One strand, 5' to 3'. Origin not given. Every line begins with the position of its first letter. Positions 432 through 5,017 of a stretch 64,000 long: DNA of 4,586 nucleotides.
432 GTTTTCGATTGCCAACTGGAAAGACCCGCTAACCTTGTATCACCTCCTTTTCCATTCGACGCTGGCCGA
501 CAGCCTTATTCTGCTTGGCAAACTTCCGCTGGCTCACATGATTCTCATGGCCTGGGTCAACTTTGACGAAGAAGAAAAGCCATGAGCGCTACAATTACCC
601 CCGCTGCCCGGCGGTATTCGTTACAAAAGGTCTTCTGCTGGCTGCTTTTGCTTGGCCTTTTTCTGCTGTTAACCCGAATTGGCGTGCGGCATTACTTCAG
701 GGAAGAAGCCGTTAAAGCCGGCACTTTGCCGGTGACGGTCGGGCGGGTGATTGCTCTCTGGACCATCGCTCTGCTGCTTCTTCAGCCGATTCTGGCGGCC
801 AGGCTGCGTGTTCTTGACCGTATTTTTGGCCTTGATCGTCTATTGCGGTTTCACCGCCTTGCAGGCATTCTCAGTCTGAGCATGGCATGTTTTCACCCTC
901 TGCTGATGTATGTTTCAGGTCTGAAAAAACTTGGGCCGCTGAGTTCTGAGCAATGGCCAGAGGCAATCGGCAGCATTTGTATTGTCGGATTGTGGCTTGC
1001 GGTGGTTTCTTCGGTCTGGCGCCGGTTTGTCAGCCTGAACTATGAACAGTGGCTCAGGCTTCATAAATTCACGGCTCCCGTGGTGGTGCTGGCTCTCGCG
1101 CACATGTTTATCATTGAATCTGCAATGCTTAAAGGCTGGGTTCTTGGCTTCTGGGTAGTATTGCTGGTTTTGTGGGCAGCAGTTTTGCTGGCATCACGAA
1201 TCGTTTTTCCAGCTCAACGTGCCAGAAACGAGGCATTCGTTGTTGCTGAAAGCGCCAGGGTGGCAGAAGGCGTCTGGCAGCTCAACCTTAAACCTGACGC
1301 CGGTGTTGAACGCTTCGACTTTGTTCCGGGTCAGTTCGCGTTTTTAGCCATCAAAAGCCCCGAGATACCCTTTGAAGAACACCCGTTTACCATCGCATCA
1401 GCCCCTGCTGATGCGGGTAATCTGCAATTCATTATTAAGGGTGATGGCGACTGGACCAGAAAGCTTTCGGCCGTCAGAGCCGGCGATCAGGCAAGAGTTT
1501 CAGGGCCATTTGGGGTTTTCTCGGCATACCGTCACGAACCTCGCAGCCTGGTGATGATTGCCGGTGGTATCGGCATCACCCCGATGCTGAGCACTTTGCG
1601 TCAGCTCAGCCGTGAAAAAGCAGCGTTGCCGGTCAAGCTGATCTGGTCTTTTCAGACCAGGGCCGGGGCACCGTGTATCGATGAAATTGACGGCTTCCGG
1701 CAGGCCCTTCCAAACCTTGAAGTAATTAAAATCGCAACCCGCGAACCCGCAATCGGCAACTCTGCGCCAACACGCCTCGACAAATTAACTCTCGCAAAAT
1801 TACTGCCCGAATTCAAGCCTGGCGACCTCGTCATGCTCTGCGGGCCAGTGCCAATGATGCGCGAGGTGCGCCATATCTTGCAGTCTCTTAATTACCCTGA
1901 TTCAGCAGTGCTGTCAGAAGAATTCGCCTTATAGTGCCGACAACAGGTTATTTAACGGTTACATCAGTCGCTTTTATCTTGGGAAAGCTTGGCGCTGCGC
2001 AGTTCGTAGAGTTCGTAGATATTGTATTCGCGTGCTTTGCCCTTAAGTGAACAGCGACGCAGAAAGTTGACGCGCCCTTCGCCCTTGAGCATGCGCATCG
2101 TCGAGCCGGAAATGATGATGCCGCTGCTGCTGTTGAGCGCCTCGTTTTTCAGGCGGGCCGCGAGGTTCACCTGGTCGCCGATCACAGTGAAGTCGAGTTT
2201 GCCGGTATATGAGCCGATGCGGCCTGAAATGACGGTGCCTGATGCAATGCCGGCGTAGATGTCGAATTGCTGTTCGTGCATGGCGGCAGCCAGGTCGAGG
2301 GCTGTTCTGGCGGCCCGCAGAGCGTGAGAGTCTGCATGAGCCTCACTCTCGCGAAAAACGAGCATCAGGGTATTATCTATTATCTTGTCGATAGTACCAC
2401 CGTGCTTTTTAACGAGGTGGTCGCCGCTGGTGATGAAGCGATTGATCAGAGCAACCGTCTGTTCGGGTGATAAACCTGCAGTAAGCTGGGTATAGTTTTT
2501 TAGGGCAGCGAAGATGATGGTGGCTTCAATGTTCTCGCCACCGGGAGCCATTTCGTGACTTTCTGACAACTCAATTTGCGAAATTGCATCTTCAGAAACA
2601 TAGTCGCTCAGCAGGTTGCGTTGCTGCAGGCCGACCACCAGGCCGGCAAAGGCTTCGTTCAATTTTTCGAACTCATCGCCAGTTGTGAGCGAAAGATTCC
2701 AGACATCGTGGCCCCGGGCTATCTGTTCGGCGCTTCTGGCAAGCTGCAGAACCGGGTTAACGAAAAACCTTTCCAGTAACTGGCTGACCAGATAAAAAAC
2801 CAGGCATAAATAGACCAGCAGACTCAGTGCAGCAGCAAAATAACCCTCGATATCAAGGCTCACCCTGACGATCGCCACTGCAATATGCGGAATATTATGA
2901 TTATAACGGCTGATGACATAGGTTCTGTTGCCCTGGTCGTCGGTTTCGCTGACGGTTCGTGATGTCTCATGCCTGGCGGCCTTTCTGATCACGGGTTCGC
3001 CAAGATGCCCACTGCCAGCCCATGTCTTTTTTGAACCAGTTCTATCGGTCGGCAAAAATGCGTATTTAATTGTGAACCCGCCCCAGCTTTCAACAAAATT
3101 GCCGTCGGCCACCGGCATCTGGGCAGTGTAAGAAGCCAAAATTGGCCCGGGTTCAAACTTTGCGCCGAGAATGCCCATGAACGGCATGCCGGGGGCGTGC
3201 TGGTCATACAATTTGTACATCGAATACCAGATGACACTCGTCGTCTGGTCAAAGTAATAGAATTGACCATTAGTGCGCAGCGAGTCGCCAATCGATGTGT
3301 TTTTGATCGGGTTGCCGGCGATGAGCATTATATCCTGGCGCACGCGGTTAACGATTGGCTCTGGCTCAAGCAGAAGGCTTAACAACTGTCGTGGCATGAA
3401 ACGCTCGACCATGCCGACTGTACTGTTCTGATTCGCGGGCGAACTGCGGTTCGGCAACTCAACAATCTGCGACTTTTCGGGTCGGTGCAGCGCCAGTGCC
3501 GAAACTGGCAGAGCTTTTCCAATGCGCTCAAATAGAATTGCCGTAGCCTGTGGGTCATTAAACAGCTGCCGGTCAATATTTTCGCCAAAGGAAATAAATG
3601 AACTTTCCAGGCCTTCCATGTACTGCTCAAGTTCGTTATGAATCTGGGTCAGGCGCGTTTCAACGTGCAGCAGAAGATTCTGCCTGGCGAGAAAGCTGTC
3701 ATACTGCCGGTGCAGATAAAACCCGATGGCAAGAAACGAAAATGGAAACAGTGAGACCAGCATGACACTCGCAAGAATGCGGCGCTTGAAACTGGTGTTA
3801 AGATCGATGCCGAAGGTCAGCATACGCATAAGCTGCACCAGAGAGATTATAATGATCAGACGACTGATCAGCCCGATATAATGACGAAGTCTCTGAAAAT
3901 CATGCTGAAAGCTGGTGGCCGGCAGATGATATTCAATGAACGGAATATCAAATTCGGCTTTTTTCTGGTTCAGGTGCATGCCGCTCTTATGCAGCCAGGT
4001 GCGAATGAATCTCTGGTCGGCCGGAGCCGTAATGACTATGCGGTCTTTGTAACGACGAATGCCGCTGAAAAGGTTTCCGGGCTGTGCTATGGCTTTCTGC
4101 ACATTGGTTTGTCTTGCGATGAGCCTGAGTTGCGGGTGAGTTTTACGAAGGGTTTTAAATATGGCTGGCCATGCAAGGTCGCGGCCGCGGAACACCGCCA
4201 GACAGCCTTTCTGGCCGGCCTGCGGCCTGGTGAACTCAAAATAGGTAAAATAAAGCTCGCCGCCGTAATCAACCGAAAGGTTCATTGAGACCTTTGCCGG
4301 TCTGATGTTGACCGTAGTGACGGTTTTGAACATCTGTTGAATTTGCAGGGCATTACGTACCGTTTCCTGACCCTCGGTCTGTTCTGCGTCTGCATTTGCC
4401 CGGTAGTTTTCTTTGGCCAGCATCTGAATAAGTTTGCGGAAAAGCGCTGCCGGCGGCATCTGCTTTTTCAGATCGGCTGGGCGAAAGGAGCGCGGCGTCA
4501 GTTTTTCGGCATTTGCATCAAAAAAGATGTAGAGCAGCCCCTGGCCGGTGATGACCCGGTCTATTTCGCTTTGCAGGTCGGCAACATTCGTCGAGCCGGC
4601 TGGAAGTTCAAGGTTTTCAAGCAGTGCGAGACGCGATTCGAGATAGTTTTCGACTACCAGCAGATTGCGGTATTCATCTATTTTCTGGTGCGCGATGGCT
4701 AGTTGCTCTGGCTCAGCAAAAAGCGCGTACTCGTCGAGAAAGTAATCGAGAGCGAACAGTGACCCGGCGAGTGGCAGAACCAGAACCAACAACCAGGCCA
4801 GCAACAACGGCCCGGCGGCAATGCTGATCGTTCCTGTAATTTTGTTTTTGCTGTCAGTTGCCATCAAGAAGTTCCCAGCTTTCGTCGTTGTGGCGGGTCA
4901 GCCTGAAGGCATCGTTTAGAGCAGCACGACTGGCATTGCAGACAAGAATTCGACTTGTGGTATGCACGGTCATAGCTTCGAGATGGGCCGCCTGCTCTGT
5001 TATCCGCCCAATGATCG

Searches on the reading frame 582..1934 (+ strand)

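Call 9: search_protein_families(library=pfam, proteins=[window:582-1934:+], max_evalue=0.001)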
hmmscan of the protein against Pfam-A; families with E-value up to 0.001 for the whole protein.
window:582-1934:+ (450 aa): 5 families
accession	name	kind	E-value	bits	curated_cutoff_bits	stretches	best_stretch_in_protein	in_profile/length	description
PF01794.25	Ferric_reduct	-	7.6e-14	52.3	28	1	58-171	2-120/121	Ferric reductase like transmembrane component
PF00175.26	NAD_binding_1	-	8e-14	52.7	22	1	325-430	1-108/109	Oxidoreductase NAD-binding domain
PF08022.18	FAD_binding_8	-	3.1e-10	40.6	22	1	244-297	27-80/109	FAD-binding domain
PF00970.30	FAD_binding_6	-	1.4e-06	29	21.1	1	220-313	3-97/99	Oxidoreductase FAD-binding domain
PF08030.17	NAD_binding_6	-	1.4e-05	25.6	22.2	1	322-359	3-45/156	Ferric reductase NAD binding domain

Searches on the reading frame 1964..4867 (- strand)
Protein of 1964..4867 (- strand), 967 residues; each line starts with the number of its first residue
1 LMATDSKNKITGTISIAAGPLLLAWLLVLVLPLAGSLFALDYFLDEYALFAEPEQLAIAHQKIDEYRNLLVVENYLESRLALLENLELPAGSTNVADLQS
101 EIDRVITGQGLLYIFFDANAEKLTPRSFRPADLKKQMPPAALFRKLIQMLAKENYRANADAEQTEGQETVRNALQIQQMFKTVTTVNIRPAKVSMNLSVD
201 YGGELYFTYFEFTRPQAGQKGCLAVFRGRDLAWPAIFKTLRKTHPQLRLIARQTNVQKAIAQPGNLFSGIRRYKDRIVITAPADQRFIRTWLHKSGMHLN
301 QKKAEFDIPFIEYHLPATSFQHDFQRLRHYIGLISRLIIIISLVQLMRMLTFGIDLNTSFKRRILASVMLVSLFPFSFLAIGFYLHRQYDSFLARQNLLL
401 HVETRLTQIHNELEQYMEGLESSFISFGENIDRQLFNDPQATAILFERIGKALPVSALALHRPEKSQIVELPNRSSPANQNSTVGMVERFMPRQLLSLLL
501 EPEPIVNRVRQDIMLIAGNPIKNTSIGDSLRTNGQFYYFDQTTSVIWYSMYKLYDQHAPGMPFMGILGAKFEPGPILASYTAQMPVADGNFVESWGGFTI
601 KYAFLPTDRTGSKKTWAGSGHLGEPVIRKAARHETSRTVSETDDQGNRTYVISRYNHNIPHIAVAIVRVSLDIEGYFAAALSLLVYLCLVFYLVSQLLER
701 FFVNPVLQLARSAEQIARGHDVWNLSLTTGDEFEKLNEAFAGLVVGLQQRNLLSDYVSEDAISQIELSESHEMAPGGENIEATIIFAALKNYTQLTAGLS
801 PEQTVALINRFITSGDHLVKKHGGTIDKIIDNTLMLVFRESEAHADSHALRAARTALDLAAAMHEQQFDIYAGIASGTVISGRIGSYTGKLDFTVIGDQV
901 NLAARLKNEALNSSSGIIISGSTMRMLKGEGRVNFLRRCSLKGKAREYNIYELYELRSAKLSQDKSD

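Call 9: search_protein_families(library=pfam, proteins=[window:1964-4867:-], max_evalue=0.001)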
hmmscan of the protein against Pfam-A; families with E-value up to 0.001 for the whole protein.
window:1964-4867:- (967 aa): 2 families
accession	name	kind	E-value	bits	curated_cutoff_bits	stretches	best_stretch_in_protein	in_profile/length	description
PF00211.25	Guanylate_cyc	-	8e-18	65.1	21.9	1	781-945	8-174/183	Adenylate and Guanylate cyclase catalytic domain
PF00672.30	HAMP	-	0.00072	20.3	25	0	698-747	2-51/53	HAMP domain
